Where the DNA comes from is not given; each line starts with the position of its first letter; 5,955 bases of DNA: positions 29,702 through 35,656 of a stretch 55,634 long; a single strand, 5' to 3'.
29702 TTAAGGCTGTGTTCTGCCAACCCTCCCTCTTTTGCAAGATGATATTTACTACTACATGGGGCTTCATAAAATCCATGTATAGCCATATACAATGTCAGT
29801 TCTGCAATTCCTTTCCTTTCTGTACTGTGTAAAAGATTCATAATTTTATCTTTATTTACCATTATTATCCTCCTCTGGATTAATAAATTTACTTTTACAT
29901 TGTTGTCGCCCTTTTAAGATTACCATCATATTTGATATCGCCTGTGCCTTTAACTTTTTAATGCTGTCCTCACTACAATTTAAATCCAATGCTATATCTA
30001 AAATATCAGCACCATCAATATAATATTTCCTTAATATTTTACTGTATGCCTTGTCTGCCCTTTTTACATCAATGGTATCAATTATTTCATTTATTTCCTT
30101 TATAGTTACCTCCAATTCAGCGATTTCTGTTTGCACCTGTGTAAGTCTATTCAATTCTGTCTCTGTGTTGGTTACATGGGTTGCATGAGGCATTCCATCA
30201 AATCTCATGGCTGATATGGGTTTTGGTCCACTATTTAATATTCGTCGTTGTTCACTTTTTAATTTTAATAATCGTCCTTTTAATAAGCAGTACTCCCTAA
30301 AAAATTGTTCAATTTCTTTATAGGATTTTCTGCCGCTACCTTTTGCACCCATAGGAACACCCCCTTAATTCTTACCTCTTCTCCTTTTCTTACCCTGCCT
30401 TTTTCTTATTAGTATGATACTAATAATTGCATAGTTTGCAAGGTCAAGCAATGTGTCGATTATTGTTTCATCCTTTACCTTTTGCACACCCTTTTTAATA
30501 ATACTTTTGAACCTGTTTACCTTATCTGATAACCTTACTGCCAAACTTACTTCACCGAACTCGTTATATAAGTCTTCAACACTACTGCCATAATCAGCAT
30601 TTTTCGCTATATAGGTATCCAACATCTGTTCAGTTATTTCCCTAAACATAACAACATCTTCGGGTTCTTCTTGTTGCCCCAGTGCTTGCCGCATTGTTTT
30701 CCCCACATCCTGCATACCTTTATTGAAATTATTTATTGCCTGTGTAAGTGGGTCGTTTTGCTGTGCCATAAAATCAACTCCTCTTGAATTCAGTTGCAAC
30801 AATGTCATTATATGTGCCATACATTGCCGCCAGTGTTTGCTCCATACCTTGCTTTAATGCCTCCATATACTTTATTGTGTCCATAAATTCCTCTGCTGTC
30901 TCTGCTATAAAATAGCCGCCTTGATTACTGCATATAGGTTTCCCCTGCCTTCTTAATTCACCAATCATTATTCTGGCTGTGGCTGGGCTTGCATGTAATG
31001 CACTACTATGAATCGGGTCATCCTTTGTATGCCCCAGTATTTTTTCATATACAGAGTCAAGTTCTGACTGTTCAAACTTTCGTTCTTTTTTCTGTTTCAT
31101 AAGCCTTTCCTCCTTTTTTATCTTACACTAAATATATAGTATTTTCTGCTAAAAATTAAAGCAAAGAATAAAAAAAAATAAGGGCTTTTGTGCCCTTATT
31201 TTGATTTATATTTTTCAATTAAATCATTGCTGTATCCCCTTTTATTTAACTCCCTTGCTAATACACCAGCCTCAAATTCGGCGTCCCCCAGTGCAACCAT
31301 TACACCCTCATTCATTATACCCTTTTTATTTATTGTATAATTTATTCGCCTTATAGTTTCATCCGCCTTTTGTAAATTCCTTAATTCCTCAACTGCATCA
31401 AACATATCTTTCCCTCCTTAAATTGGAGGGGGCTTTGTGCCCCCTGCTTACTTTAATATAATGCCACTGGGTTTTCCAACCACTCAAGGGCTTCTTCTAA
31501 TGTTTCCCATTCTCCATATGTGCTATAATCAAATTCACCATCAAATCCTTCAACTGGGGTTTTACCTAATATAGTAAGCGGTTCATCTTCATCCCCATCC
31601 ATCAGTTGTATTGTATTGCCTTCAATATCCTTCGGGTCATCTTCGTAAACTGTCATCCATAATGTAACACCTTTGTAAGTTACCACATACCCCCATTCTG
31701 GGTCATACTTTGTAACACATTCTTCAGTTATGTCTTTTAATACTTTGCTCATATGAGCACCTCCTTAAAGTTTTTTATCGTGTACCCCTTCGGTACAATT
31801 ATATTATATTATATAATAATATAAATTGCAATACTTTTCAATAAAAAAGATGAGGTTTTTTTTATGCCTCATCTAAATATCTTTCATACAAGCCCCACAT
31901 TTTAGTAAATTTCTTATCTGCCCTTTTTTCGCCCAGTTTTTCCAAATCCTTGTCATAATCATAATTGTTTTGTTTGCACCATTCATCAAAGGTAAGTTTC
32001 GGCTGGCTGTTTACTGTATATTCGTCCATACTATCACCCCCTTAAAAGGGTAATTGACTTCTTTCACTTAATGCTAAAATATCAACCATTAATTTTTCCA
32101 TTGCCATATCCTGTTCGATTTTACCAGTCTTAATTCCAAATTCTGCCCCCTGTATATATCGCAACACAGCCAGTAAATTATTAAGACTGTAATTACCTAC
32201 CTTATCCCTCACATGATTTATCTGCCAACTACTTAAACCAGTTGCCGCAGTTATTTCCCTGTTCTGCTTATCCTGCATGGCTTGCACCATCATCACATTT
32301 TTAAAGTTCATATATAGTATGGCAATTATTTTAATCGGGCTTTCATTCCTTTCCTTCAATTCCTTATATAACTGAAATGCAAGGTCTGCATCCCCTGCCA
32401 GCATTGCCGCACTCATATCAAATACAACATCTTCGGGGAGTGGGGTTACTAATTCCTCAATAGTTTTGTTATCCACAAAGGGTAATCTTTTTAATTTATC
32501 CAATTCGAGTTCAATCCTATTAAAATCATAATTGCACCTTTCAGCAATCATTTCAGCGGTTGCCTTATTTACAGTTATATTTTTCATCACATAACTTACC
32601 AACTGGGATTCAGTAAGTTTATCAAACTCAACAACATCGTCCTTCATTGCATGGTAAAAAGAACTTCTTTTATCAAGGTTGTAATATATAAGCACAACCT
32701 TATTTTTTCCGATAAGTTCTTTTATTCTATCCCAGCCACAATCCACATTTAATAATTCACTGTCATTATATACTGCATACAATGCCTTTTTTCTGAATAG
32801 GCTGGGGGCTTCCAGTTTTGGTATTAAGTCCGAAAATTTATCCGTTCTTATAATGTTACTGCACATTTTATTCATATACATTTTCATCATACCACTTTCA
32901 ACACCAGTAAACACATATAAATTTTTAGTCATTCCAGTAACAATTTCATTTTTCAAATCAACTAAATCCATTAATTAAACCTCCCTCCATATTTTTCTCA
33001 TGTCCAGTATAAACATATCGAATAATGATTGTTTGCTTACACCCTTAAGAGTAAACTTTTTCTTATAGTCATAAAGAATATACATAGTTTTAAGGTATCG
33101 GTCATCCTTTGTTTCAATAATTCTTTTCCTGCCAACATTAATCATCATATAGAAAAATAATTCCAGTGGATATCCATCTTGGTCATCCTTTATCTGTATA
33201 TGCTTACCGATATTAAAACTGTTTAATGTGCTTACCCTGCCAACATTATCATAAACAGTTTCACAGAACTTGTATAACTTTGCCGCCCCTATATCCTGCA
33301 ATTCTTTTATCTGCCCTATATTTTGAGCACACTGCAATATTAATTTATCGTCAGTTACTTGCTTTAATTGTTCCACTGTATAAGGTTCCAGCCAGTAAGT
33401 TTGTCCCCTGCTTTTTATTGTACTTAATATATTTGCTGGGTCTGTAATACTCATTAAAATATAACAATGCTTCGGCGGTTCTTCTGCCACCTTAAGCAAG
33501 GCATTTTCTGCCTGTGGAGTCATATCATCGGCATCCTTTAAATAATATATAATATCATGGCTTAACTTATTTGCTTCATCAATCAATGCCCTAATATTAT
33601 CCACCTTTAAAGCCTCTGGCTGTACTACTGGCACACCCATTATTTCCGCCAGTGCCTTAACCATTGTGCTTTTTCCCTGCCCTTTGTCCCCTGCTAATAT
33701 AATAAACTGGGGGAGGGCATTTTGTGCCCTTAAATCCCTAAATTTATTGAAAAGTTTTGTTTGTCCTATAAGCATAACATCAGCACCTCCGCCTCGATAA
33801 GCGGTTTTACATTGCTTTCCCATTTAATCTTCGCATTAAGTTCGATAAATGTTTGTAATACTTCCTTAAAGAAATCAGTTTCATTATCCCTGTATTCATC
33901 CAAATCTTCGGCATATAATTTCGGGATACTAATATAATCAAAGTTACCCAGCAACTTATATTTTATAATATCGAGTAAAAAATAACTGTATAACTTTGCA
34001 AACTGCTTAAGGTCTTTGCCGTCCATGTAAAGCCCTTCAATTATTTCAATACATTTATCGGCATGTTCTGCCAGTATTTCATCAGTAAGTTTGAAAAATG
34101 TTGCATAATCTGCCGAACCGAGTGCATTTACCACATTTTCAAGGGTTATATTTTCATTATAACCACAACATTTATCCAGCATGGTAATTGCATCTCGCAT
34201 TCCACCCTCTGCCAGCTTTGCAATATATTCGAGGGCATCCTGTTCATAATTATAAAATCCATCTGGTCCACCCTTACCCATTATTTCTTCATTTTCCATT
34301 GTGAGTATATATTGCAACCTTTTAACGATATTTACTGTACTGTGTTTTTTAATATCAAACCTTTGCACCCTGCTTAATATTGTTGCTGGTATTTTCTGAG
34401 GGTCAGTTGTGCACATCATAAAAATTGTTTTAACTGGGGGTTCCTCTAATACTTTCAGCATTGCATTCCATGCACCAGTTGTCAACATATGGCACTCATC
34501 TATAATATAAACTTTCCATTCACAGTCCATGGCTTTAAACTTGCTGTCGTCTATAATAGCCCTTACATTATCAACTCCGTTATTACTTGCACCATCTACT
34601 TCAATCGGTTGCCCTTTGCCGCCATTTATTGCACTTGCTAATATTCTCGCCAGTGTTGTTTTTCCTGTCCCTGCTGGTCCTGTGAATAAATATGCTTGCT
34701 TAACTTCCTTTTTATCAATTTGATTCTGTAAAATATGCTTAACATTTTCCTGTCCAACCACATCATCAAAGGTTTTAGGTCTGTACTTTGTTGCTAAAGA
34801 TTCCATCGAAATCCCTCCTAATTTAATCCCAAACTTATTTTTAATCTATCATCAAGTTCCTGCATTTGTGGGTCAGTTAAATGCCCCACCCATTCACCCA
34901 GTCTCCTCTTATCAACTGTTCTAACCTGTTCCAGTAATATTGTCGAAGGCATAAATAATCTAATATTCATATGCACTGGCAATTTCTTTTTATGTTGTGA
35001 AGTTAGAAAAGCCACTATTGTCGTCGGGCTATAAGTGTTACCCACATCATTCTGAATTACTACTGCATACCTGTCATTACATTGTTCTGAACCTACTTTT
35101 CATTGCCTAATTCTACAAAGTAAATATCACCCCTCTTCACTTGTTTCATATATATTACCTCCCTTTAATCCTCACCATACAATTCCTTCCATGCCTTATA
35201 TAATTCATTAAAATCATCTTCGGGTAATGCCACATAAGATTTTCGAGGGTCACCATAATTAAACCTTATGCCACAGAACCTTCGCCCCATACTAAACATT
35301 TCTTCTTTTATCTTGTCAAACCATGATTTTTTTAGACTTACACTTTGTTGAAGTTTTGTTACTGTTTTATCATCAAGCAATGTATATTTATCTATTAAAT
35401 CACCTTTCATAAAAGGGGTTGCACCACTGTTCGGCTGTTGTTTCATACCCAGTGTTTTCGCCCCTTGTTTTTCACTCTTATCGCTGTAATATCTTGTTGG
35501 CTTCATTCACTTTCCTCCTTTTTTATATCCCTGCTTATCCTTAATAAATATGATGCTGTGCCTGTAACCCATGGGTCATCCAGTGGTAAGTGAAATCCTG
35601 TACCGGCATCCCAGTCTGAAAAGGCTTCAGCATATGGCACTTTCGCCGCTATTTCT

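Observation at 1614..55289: Thirteen copies of a rigid bipartite element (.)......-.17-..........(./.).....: a phage-specific promoter class that organises the replication, lysis and portal operons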

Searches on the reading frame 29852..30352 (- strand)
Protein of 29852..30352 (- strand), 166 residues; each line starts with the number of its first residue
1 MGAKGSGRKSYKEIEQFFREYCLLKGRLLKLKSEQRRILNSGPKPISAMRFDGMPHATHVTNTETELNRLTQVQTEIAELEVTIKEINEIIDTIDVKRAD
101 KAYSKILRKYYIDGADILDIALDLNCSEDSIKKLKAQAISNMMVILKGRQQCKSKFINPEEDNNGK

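Call 11: search_protein_families(library=phrogs, proteins=[window:29852-30352:-], max_evalue=0.00001)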
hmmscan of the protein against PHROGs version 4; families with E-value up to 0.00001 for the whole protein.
window:29852-30352:- (166 aa): 2 families
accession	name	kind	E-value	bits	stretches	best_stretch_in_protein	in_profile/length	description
phrog_36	-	transcription regulation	9.2e-14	52.6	1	9-156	51-197/220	transcriptional regulator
phrog_248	-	transcription regulation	2.1e-11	45.2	1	9-148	20-139/161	transcriptional activator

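Call 14: search_protein_families(library=pfam, proteins=[window:29852-30352:-], max_evalue=0.01)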
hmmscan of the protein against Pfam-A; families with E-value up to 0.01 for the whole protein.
window:29852-30352:- (166 aa): 1 family
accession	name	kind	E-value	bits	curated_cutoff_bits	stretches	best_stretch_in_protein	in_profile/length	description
PF08281.18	Sigma70_r4_2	-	0.00046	20.2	25.7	1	102-139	14-51/54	Sigma-70, region 4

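Call 86: search_solved_structures(query=window:29852-30352:-, max_evalue=1)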
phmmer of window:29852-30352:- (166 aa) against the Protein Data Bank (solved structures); distinct sequences matched with E-value up to 1: 0.

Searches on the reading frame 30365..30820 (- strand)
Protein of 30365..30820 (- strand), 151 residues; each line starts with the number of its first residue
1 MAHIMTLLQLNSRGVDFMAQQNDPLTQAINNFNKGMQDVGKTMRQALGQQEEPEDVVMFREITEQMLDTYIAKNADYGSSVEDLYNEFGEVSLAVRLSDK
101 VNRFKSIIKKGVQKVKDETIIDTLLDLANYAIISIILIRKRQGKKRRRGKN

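Call 11: search_protein_families(library=phrogs, proteins=[window:30365-30820:-], max_evalue=0.00001)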
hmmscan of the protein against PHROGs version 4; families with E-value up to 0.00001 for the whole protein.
window:30365-30820:- (151 aa): 1 family
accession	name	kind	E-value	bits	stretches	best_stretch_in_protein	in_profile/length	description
phrog_1485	-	unknown function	1.1e-25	91.4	1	50-147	13-109/238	-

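Call 14: search_protein_families(library=pfam, proteins=[window:30365-30820:-], max_evalue=0.01)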
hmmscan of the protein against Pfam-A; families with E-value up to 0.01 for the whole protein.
window:30365-30820:- (151 aa): 1 family
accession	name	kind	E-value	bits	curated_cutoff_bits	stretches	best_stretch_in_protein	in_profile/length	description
PF07659.16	DUF1599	-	3.7e-10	40.5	25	1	73-136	1-59/61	Nucleotide modification associated domain 1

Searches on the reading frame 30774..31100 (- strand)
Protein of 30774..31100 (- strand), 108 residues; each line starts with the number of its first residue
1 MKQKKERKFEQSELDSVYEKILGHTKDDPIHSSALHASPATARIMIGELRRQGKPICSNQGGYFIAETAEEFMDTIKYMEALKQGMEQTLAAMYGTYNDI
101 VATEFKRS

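Call 11: search_protein_families(library=phrogs, proteins=[window:30774-31100:-], max_evalue=0.00001)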
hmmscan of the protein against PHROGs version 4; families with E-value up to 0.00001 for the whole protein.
window:30774-31100:- (108 aa): 1 family
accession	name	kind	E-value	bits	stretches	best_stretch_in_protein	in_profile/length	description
phrog_2113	-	unknown function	2.8e-09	37.9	1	34-96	36-102/113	-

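Call 14: search_protein_families(library=pfam, proteins=[window:30774-31100:-], max_evalue=0.01)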
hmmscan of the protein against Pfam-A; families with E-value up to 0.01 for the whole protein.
window:30774-31100:- (108 aa): 1 family
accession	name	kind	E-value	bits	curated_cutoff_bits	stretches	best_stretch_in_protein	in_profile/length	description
PF02375.23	JmjN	-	0.0074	16.5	26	0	68-84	6-22/34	jmjN domain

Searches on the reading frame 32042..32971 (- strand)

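Call 11: search_protein_families(library=phrogs, proteins=[window:32042-32971:-], max_evalue=0.00001)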
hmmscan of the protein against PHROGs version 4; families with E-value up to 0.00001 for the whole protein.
window:32042-32971:- (309 aa): 1 family
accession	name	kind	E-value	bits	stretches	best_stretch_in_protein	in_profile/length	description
phrog_20214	-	DNA, RNA and nucleotide metabolism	1.2e-76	259.1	1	1-302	1-303/303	clamp loader of DNA polymerase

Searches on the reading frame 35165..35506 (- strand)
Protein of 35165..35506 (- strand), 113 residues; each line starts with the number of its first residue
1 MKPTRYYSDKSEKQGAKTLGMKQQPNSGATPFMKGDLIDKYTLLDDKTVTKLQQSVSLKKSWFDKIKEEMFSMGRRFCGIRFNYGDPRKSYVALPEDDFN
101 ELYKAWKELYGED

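Call 11: search_protein_families(library=phrogs, proteins=[window:35165-35506:-], max_evalue=0.00001)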
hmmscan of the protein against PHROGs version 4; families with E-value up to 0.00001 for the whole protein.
window:35165-35506:- (113 aa): 1 family
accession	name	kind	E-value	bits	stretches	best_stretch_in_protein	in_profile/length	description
phrog_2002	-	DNA, RNA and nucleotide metabolism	3.1e-26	92.8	1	2-112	13-123/130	Holliday junction resolvase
